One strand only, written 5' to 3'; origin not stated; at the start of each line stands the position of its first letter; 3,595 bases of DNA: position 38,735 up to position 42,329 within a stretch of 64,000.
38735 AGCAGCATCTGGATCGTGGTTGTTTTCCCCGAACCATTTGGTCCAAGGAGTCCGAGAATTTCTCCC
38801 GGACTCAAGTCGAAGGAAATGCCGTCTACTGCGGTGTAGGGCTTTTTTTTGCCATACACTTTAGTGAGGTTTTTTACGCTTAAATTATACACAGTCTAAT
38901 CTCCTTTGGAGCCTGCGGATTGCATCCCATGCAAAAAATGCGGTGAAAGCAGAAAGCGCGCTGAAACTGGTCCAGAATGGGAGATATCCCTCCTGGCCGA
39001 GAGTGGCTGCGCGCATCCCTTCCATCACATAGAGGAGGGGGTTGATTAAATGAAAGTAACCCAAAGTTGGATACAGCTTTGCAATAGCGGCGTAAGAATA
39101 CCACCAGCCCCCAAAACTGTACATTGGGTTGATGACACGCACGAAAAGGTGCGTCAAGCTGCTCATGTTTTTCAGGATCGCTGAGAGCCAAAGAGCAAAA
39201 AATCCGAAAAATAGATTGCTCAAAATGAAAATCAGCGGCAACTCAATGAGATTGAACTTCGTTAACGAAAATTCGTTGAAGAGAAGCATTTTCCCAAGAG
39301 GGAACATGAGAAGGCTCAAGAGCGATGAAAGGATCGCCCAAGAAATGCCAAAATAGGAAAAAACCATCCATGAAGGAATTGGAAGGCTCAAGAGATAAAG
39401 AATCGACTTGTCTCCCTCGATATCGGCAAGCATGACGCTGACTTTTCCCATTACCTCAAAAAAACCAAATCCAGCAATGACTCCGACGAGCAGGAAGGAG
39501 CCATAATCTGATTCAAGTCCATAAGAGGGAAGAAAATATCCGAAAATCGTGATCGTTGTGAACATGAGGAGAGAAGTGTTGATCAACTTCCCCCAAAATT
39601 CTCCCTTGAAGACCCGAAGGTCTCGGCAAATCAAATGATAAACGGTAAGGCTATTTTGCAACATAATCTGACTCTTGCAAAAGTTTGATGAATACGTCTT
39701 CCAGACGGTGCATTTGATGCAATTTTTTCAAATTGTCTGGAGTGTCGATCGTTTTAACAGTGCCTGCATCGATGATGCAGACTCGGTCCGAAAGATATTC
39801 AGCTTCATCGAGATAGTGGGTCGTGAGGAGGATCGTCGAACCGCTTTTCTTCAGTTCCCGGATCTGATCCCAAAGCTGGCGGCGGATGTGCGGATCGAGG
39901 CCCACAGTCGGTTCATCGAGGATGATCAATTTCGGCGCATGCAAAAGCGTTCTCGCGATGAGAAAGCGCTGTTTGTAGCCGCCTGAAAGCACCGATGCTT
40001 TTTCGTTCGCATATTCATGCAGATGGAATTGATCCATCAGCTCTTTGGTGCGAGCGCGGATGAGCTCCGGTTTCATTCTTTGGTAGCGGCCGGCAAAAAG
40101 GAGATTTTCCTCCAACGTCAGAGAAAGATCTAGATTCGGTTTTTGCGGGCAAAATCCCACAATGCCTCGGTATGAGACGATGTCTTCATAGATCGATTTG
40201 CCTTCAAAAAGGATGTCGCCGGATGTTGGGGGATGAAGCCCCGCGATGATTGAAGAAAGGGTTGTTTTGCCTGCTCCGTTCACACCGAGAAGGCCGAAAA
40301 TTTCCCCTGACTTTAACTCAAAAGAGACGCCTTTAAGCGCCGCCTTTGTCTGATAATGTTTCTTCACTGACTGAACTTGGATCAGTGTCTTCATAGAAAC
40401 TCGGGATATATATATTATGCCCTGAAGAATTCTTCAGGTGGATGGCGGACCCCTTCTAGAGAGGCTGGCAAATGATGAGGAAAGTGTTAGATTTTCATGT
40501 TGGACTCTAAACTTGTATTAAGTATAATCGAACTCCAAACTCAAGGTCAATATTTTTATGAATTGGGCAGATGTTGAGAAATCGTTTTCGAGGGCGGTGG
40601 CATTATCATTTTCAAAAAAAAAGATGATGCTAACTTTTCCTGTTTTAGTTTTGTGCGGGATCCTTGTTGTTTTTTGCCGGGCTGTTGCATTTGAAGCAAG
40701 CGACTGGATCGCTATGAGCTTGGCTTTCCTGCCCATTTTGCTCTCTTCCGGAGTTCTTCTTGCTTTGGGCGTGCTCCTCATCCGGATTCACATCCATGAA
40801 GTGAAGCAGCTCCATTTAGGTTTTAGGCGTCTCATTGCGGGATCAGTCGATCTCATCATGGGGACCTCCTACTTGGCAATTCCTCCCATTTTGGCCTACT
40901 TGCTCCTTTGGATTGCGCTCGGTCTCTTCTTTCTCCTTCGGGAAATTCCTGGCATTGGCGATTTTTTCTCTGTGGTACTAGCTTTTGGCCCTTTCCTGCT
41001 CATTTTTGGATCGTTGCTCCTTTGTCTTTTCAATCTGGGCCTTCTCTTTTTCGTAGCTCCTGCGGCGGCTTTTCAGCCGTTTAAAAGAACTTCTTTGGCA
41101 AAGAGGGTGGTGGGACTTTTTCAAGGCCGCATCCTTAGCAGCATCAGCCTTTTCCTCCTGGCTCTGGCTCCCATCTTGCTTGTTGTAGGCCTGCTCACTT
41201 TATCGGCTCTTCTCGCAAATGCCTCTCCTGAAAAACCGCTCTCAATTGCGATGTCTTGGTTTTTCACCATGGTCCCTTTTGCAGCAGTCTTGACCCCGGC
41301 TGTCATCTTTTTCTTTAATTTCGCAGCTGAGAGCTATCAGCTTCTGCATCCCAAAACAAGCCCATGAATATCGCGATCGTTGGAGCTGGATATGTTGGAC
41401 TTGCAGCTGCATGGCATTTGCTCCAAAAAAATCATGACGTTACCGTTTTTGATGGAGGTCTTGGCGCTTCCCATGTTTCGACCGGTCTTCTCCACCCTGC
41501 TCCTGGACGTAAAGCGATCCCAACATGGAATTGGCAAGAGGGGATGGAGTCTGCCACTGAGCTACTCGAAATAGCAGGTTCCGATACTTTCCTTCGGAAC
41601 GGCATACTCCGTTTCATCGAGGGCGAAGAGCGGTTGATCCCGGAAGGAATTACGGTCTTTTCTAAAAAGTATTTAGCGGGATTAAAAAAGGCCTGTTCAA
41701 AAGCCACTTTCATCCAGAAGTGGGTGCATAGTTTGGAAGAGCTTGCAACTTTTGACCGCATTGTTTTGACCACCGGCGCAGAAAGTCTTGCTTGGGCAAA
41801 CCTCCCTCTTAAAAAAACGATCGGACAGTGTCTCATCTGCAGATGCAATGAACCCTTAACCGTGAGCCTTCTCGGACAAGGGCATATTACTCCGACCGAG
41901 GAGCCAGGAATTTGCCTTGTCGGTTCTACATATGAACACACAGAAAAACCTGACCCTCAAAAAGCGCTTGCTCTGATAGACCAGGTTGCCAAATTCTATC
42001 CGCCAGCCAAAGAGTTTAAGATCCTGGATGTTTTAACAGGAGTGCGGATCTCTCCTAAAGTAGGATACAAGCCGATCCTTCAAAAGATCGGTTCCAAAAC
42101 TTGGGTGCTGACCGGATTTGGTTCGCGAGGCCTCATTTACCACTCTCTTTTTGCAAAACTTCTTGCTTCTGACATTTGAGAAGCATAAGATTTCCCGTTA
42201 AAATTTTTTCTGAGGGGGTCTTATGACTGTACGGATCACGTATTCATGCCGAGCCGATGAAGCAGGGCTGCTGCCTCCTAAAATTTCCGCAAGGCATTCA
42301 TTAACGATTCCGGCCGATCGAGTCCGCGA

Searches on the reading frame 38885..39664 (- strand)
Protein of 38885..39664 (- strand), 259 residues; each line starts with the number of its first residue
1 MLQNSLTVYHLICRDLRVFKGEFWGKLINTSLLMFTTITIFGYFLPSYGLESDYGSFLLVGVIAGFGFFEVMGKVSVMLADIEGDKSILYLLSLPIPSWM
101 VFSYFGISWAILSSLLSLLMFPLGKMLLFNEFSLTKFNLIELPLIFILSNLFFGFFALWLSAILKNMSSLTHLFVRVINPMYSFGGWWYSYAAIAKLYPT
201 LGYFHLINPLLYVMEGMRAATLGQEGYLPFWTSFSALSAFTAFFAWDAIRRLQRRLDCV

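Call 55: search_protein_families(library=pfam, proteins=[window:38885-39664:-], max_evalue=0.0001)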
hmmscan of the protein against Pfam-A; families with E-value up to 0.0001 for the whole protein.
window:38885-39664:- (259 aa): 1 family
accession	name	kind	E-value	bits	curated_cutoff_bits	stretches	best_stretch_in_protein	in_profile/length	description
PF01061.29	ABC2_membrane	-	5.9e-08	32.9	26.9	1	23-220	21-209/211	ABC-2 type transporter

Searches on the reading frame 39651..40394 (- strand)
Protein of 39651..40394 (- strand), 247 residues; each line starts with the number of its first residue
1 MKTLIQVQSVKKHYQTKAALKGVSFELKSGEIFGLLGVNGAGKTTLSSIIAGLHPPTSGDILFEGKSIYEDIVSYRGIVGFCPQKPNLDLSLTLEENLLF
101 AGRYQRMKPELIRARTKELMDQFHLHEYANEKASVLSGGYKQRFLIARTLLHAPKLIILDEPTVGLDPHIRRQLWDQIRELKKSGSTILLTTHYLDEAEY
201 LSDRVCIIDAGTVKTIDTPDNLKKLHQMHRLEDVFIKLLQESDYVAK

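Call 55: search_protein_families(library=pfam, proteins=[window:39651-40394:-], max_evalue=0.0001)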
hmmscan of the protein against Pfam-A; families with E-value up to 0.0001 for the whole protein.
window:39651-40394:- (247 aa): 2 families
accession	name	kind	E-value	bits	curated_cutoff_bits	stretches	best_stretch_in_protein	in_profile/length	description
PF00005.33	ABC_tran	-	2.5e-34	119.2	25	1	20-163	1-136/137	ABC transporter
PF13304.12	AAA_21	-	7.5e-12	46.4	27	1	97-193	198-298/304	AAA domain, putative AbiEii toxin, Type IV TA system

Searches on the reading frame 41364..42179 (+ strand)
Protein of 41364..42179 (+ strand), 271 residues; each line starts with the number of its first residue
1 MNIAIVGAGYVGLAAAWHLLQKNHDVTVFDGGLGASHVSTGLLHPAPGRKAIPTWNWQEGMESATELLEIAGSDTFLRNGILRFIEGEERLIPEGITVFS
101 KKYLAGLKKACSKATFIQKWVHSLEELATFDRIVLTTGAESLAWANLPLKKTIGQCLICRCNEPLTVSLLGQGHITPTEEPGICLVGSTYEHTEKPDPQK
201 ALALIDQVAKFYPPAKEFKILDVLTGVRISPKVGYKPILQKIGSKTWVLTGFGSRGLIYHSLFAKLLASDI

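Call 55: search_protein_families(library=pfam, proteins=[window:41364-42179:+], max_evalue=0.0001)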
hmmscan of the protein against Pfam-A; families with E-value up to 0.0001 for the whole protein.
window:41364-42179:+ (271 aa): 3 families
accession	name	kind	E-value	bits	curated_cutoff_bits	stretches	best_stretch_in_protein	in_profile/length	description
PF01266.30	DAO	-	3.2e-27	96.4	27.9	2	3-87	2-95/353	FAD dependent oxidoreductase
PF13450.12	NAD_binding_8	-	3e-06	27.9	21.9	1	5-31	1-27/68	NAD(P)-binding Rossmann-like domain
PF07992.20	Pyr_redox_2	-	9.5e-06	25.7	26.1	1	1-143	1-113/291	Pyridine nucleotide-disulphide oxidoreductase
